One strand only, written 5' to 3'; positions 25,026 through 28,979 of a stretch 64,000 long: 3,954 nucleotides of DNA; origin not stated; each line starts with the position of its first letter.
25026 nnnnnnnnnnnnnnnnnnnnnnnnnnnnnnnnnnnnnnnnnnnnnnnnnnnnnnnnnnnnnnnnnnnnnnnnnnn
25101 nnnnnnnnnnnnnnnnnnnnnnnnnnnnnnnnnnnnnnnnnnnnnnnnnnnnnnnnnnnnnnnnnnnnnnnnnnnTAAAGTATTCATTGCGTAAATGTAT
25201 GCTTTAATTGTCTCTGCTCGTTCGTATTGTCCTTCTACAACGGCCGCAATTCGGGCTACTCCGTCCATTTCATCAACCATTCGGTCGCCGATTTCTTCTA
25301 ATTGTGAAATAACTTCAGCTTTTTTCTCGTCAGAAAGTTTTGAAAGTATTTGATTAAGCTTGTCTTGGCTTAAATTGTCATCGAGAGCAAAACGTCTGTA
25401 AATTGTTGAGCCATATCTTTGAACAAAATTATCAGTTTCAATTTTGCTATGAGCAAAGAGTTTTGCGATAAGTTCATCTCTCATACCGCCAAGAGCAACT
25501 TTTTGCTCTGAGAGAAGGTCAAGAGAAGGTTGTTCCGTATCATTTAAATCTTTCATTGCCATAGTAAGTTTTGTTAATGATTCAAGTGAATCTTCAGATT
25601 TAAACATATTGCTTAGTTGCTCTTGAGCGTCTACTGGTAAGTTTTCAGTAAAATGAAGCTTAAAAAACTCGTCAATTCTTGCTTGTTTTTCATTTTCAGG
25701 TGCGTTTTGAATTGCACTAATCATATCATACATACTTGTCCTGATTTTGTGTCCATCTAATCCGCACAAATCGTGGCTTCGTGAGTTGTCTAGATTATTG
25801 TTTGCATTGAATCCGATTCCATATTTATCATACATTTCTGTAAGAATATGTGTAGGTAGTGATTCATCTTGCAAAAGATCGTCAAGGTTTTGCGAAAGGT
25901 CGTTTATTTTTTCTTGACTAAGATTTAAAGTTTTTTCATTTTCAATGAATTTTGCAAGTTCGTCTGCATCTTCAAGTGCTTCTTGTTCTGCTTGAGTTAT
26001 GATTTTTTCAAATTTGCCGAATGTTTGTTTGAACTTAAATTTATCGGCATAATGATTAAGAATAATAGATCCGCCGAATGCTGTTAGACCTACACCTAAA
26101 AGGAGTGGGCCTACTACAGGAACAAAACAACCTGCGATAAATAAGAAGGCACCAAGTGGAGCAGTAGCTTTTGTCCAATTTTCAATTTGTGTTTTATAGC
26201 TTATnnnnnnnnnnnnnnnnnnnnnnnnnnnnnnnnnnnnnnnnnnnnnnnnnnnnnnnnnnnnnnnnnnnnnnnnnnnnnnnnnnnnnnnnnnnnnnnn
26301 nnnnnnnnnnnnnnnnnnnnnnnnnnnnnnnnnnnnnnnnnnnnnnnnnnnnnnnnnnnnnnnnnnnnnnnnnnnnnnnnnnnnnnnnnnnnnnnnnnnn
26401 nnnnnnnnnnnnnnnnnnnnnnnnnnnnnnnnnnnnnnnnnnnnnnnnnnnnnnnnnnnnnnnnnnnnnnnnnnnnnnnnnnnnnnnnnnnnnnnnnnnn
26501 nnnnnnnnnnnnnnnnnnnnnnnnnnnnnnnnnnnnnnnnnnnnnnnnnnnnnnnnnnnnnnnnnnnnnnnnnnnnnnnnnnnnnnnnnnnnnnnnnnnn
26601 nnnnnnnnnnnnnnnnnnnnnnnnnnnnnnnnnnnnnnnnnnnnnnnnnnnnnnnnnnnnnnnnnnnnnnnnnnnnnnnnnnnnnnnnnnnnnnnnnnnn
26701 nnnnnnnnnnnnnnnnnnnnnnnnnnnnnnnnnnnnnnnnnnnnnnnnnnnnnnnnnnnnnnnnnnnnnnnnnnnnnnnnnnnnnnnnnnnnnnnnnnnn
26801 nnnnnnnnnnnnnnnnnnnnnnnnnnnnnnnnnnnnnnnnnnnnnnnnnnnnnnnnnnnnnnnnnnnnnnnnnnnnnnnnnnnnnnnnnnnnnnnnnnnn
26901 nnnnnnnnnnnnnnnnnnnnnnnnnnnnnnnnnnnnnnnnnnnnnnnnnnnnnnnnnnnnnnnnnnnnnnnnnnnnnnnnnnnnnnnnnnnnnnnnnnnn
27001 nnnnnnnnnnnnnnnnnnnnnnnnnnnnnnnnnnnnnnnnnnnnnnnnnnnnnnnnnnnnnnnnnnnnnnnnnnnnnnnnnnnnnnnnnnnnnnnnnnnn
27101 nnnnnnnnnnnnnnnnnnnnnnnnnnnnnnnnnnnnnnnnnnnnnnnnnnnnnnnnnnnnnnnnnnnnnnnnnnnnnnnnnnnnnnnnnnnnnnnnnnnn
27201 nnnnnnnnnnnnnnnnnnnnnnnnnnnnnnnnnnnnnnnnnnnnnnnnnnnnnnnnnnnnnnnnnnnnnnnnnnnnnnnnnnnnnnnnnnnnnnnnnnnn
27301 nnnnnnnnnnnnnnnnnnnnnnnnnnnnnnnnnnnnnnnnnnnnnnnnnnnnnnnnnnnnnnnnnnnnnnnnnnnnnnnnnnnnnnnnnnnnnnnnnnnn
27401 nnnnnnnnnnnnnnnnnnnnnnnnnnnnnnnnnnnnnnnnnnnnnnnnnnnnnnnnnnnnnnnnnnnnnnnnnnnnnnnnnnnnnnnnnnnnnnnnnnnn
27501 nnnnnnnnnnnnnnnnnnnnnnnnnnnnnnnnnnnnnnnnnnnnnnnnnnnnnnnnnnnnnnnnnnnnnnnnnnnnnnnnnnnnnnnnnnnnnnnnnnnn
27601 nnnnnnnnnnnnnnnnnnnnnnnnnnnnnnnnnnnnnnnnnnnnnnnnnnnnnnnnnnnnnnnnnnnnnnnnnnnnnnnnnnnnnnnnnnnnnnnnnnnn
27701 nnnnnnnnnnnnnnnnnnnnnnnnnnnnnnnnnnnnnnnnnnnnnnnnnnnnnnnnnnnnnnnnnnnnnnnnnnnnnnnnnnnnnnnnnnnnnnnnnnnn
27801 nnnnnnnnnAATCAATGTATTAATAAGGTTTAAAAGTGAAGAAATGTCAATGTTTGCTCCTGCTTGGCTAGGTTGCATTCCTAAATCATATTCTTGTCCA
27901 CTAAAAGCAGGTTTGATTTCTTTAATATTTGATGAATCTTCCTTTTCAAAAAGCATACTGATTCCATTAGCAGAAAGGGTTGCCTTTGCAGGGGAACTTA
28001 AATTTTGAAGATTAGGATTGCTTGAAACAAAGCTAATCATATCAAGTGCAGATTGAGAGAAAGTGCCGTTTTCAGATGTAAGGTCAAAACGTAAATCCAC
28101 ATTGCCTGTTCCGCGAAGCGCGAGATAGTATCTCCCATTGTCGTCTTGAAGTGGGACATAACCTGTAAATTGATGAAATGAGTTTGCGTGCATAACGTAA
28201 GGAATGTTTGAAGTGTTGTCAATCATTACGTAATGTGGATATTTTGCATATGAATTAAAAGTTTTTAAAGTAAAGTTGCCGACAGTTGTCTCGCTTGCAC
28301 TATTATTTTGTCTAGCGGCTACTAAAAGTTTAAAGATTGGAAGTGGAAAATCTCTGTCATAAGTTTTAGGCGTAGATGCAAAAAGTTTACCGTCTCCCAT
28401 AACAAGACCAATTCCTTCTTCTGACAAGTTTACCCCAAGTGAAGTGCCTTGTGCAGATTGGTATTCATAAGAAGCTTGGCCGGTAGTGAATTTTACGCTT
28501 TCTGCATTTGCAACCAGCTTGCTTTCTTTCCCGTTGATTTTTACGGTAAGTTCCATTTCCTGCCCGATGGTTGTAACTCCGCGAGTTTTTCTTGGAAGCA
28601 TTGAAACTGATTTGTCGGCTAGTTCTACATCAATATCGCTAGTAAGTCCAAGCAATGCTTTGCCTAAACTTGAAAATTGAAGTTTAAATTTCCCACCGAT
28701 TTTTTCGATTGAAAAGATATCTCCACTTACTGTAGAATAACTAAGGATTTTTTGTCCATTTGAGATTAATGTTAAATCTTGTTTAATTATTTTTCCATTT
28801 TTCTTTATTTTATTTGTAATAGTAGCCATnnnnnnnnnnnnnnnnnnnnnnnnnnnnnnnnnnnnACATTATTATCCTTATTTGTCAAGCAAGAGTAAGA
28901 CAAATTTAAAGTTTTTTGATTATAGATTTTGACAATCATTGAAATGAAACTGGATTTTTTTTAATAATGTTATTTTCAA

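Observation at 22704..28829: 2,041-aa orphan giant protein embedded among core translation and secretion genes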

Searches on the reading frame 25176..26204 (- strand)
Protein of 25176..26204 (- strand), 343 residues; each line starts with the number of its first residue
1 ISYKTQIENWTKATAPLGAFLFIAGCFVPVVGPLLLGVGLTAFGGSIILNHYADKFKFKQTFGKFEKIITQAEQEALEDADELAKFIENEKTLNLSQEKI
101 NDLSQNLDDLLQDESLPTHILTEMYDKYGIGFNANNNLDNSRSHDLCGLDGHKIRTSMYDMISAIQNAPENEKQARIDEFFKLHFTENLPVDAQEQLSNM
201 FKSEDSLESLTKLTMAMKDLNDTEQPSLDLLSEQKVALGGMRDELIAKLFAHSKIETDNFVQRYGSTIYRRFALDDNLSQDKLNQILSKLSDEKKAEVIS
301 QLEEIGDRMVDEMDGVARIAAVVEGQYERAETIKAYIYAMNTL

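Call 58: find_homologous_proteins(query=A7, max_evalue=0.001)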
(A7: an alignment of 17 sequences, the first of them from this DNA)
Query A7 (17 sequences): 8000 candidates shared short words with the query, none scored E <= 0.001.

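Call 59: search_solved_structures(query=A7, max_evalue=10)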
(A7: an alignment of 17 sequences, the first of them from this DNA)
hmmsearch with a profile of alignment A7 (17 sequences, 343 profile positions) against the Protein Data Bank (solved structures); distinct sequences matched with E-value up to 10: 4.
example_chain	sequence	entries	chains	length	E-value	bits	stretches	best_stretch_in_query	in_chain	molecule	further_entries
7vg7_B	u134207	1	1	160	0.033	16.5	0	279-313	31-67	Uteroglobin,PB1m6A9 peptide,Uteroglobin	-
7vf3_B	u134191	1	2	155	0.039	16.3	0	279-313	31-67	Uteroglobin,PB1m7 peptide,Uteroglobin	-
3lcm_A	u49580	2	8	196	0.4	12.9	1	264-316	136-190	Putative oxidoreductase | NADPH Quinone Oxidoreductase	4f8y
8ek4_A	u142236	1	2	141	8.2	8.6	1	193-256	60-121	Ice-binding protein TIP-99a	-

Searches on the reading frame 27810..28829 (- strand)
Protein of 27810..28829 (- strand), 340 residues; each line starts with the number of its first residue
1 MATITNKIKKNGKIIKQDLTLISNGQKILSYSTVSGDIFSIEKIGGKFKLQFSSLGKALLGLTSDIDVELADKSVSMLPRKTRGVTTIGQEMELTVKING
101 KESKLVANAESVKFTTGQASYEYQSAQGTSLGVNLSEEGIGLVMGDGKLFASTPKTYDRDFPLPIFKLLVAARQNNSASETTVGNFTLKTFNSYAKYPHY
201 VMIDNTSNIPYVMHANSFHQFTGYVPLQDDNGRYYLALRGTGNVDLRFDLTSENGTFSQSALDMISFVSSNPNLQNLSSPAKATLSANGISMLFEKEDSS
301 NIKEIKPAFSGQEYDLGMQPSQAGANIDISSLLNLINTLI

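Call 26: find_homologous_proteins(query=A3, max_evalue=0.01)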
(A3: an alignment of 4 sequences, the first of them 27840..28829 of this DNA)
Query A3 (4 sequences): 5936 candidates shared short words with the query, none scored E <= 0.01.
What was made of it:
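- Tried and rejected: Alignment-mode word searches with the N-domain (A3, call 26) and the core (A7, call 58) returned nothing, not even known members, so they say nothing about family size.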

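Call 40: predict_structure(alignment_id=A5)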
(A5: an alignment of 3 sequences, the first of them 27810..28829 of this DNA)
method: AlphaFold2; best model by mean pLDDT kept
length: 340 residues; sequences in the alignment: 3
mean_pLDDT: 71.2   pTM: 0.68
mean pLDDT of the five models: 71.2, 70.1, 68.8, 67.2, 63.9
residues with pLDDT >= 90: 44; 70-90: 172; 50-70: 79; < 50: 45
segments of 3 or more residues with pLDDT < 50: 81-86, 152-154, 307-340
pLDDT, mean of each block of 10 residues (from residue 1): 73 78 88 92 89 93 83 69 52 80 87 87 85 88 65 50 72 69 79 65 81 73 80 78 69 70 81 75 57 64 50 29 33 36
secondary structure, 60 per line:
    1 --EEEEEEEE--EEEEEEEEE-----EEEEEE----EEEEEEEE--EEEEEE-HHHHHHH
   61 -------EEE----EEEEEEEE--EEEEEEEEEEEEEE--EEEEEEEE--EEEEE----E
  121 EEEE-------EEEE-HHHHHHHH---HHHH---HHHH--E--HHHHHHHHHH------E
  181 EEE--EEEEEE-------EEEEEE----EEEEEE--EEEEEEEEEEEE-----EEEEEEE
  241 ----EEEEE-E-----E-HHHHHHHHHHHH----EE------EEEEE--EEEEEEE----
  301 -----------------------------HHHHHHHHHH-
elements in order: E3-10 E13-21 E27-32 E37-44 E47-52 H54-60 E68-70 E75-82 E85-98 E101-108 E111-115 E120-124 E132-135 H137-144 H148-151 H155-158 H164-173 E180-183 E186-191 E199-204 E209-214 E217-228 E234-240 E245-249 H259-270 E283-287 E290-296 H330-339
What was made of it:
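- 27930..28829 (-): N-terminal beta-rich head, aa 1-300 (strands to aa 296, helical connector at aa 137-173). The N-terminus is conserved from Met1 ('MA..I.NKI'). AF2 pLDDT 71, pTM 0.68 (call 40).
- Checked: Residues 1-296 are predicted as mostly beta strand (AF2 pLDDT 71, pTM 0.68; call 40).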

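Call 42: fold_search(model_id=the predicted structure, library=pdb)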
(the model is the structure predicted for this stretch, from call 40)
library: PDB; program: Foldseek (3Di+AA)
matches with E <= 10: 1039; with E <= 0.001: 4
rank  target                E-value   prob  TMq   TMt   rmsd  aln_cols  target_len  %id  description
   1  5y2z_B                6.3e-04  0.41  0.12  0.13  20.8       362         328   10  Crystal structure of human LGI1 EPTP-ADAM22 complex (released 2018-05-02)
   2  8hpy_D                6.7e-04  0.51  0.13  0.10  17.8       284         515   10  Crystal structure of human LGI1-ADAM22 complex (released 2023-12-13)
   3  8hq2_D                7.0e-04  0.28  0.12  0.09  22.7       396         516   11  Crystal structure of human ADAM22 in complex with human LGI1 mutant (released 2023-12-13)
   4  8y6b_D                9.2e-04  0.41  0.11  0.08  18.1       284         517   10  Structure of human LGI1-ADAM22 complex in space group P212121 (released 2024-02-14)
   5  5y2z_H                1.0e-03  0.25  0.11  0.11  21.6       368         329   10  Crystal structure of human LGI1 EPTP-ADAM22 complex (released 2018-05-02)
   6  5y31_B                1.1e-03  0.23  0.11  0.09  20.3       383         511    9  Crystal structure of human LGI1-ADAM22 complex (released 2018-05-02)
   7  7mx5_A                1.3e-03  0.35  0.13  0.12  18.6       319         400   13  Crystal structure of TolB from Acinetobacter baumannii (released 2021-05-26)
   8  5ums                  2.4e-03  0.66  0.18  0.23  16.4       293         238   10  Crystal structure of middle double PH domain of human FACT complex subunit SSRP1 (released 2018-01-31)
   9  9sob_W                2.6e-03  0.18  0.12  0.06  21.8       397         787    9  Structural Model of the Nuclear Pore Complex in Arabidopsis thaliana (released 2025-11-05)
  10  9dku_A                2.9e-03  0.20  0.10  0.10  17.7       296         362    8  NanH sialidase from C. perfringens in complex with Sialyl LacNAc (released 2025-09-17)
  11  8ub5                  2.9e-03  0.16  0.10  0.10  16.9       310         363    9  The Apo NanH structure from Clostridium perfringens (released 2024-09-04)
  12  1ve6_A                4.6e-03  0.38  0.13  0.09  17.4       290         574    9  Crystal structure of an acylpeptide hydrolase/esterase from Aeropyrum pernix K1 (released 2004-11-02)
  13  2b4w                  9.3e-03  0.12  0.10  0.11  20.8       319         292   10  Hypothetical protein from leishmania major (released 2005-10-04)
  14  7xti_k                1.0e-02  0.38  0.18  0.15  17.0       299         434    9  RNA polymerase II elongation complex transcribing a nucleosome (EC58hex) (released 2022-10-12)
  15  8um0_A                1.2e-02  0.10  0.10  0.10  17.4       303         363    9  The structure of NanH in complex with Neu5,7,9Ac(2,6)-LAcNAc (released 2024-09-04)
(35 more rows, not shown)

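Call 65: fold_search(model_id=the predicted structure, library=viral)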
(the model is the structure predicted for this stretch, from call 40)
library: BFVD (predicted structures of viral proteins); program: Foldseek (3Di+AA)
matches with E <= 10: 837; with E <= 0.001: 0
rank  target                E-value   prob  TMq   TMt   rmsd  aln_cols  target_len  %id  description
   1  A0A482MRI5            1.3e-02  0.11  0.12  0.06  22.9       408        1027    8  Tail fiber protein [Escherichia phage vB_EcoP_R4596]
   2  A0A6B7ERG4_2          1.5e-02  0.14  0.15  0.07  20.1       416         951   10  (no name in the UniProt tables at hand)
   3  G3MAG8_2              1.8e-02  0.18  0.13  0.07  18.3       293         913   12  Gp427 [Bacillus phage G]
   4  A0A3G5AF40            1.8e-02  0.16  0.12  0.14  18.1       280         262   11  NHL repeat containing protein [Satyrvirus sp.]
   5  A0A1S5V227            2.4e-02  0.21  0.12  0.09  15.9       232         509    7  (no name in the UniProt tables at hand)
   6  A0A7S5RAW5            2.8e-02  0.07  0.11  0.07  24.6       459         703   10  (no name in the UniProt tables at hand)
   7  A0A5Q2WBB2            3.3e-02  0.08  0.11  0.10  34.5       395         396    8  (no name in the UniProt tables at hand)
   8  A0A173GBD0            3.5e-02  0.13  0.13  0.06  21.5       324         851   11  (no name in the UniProt tables at hand)
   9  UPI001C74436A         4.1e-02  0.10  0.11  0.04  27.1       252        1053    9  (no name look-up for this kind of identifier)
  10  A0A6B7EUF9            4.1e-02  0.06  0.08  0.12  24.2       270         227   10  (no name in the UniProt tables at hand)
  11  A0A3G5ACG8            4.3e-02  0.08  0.13  0.13  20.1       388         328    7  Kelch repeat protein [Satyrvirus sp.]
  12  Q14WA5                4.3e-02  0.04  0.08  0.08  23.7       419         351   10  ORF1 [Ranid herpesvirus 2]
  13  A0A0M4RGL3            5.1e-02  0.14  0.10  0.18  16.7       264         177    8  Truncated POZ/BTB kelch domain protein [Vaccinia virus]
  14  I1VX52                6.0e-02  0.21  0.12  0.22  17.5       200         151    8  (no name in the UniProt tables at hand)
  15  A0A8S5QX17            6.0e-02  0.08  0.12  0.08  22.8       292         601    9  Concanavalin A-like lectin/glucanase superfamily protein [Siphoviridae sp. ctcuE16]
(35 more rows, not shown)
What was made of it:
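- Tried and rejected: Foldseek of the N-head against PDB and BFVD (calls 42, 65) gave TM-scores of 0.23 or less.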
